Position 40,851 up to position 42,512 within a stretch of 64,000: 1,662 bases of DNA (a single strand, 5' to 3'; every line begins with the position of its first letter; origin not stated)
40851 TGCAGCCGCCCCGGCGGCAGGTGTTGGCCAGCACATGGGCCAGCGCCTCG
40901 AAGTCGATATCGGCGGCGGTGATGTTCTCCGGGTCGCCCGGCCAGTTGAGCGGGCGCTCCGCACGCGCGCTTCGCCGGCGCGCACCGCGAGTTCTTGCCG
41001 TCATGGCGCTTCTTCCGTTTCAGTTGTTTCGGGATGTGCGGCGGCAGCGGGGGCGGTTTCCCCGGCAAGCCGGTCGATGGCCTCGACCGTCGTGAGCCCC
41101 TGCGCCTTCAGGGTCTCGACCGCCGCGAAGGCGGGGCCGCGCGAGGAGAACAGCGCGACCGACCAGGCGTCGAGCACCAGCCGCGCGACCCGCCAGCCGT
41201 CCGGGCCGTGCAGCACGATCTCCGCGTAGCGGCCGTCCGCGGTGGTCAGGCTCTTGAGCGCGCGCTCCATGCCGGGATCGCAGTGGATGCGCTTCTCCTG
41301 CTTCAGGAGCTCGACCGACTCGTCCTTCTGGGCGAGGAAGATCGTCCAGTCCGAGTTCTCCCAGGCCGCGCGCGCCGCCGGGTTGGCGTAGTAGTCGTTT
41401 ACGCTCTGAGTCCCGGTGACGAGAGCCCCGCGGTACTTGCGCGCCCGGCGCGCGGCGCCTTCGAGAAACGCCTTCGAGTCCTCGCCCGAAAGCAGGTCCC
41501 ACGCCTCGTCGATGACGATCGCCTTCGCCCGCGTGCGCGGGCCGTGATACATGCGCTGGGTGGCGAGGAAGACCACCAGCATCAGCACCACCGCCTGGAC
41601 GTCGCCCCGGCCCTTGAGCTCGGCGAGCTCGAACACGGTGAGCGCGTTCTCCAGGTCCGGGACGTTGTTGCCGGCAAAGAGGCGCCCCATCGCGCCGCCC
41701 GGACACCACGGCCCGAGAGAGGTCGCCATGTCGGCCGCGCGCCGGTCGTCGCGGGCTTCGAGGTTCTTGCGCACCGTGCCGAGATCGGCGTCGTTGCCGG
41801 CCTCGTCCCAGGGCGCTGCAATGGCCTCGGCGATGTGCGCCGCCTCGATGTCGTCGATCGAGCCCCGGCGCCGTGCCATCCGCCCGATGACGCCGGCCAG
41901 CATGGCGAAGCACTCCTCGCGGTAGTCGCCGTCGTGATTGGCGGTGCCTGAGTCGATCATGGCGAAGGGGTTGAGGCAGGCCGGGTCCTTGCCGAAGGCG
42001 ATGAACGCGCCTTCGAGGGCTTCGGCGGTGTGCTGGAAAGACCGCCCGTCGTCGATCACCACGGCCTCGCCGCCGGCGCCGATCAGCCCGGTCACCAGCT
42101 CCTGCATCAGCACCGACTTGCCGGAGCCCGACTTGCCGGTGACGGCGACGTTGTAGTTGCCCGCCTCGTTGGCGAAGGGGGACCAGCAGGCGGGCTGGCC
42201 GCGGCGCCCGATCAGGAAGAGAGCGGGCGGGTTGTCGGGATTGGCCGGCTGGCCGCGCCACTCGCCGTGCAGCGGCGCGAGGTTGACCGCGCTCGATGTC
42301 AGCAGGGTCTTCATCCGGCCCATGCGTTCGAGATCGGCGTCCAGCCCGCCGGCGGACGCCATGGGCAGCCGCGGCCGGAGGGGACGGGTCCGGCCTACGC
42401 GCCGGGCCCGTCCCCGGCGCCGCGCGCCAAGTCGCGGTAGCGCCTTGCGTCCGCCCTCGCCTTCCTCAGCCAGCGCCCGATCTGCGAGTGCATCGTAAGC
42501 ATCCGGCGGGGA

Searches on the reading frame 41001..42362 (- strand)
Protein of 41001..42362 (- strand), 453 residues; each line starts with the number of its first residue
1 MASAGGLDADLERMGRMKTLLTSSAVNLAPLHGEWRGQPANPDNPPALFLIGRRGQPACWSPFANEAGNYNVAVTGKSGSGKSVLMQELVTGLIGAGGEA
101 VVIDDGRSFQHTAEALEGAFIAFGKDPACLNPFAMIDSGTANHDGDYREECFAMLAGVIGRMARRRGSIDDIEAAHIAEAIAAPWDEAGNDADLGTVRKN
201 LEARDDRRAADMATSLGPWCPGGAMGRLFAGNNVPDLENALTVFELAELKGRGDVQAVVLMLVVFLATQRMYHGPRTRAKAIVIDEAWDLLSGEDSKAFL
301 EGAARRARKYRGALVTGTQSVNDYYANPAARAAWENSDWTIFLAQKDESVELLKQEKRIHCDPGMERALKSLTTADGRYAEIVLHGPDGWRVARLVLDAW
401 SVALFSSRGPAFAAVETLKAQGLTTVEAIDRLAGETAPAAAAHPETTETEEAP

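Call 41: search_protein_families(library=pfam, proteins=[window:41001-42362:-], max_evalue=0.001)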
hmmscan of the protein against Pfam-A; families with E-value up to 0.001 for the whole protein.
window:41001-42362:- (453 aa): 2 families
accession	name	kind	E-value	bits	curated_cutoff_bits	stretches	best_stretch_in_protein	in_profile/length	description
PF19044.6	P-loop_TraG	-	6e-23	81.6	25.8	1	68-347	28-320/413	TraG P-loop domain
PF12846.13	AAA_10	-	7.7e-14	51.9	27.5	1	69-326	21-288/362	AAA-like domain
